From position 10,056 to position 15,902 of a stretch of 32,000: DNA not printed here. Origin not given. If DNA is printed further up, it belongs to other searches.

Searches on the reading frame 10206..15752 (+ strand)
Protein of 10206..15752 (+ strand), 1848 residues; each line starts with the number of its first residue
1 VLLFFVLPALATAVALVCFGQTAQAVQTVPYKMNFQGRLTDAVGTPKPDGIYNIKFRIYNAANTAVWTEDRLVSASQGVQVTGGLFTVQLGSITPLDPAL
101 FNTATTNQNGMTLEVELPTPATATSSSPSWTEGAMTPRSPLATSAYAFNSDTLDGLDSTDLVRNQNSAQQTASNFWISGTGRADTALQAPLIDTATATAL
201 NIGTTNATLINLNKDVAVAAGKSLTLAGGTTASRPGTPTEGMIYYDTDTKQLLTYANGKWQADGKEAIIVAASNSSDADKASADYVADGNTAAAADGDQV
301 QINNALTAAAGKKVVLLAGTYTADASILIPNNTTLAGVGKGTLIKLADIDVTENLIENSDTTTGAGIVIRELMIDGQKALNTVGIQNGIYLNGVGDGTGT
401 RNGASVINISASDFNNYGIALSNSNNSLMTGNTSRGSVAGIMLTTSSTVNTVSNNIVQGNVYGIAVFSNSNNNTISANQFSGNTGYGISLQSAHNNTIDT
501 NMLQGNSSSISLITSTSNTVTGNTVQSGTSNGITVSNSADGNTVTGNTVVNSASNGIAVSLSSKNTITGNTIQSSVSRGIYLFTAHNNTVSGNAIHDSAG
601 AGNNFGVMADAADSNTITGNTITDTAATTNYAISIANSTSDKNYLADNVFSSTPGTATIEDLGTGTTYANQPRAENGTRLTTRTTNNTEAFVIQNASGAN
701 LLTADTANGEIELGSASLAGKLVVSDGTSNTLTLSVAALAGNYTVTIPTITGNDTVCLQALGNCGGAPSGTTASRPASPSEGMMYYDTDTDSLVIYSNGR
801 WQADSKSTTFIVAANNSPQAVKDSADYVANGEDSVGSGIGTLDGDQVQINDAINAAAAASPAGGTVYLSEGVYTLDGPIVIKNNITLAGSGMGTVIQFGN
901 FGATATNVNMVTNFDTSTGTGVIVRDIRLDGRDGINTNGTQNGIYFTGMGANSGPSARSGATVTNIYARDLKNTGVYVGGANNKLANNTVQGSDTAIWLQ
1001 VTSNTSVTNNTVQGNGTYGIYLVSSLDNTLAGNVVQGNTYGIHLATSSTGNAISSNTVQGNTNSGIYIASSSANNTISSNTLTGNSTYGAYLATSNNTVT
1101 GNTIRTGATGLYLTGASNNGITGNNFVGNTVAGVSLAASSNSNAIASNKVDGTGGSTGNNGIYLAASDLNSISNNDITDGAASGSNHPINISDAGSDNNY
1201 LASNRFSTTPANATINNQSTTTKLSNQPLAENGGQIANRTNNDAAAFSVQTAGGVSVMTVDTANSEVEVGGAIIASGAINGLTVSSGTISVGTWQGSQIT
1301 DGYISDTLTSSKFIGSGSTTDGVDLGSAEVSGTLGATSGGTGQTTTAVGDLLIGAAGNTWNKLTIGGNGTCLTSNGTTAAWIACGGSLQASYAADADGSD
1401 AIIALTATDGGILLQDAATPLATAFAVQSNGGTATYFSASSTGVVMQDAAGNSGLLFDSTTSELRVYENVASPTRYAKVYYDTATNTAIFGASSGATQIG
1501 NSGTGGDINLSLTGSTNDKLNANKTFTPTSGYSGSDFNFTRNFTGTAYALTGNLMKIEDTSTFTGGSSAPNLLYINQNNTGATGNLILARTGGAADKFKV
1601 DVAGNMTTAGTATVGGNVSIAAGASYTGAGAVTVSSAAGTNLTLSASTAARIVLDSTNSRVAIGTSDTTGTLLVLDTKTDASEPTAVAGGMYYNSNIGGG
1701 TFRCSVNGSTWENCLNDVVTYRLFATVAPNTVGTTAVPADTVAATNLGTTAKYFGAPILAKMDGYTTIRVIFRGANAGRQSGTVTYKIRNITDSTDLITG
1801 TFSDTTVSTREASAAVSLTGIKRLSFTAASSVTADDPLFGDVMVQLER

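Call 16: search_protein_families(library=pfam, proteins=[window:10206-15752:+], max_evalue=0.001)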
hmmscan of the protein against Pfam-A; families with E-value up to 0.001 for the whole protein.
window:10206-15752:+ (1848 aa): 4 families
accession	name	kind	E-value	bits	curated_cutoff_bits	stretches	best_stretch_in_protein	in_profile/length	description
PF05048.19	NosD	-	5.9e-64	215.8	23.6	5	385-551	15-171/212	Periplasmic copper-binding protein (NosD)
PF13229.12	Beta_helix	-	3.6e-56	189.6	25.9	5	959-1104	9-158/158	Right handed beta helix region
PF12708.12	Pect-lyase_RHGA_epim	-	6.6e-08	33.1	27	1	845-1042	17-212/213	Rhamnogalacturonase A/epimerase, pectate lyase-like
PF10983.13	DUF2793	-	0.00059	20.1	27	0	777-802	62-87/87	Protein of unknown function (DUF2793)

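Call 59: search_protein_families(library=ncbifam, proteins=[window:10206-15752:+], max_evalue=0.01)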
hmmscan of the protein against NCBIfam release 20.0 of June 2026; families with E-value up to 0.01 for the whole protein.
window:10206-15752:+ (1848 aa): 2 families
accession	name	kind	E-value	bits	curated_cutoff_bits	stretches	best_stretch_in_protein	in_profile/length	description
TIGR03804.1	para_beta_helix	repeat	1.8e-40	136.3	19.45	11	997-1040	2-44/44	parallel beta-helix repeat protein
TIGR04247.1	NosD_copper_fam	subfamily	2.3e-30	105.4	300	3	854-1150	2-282/377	nitrous oxide reductase family maturation protein NosD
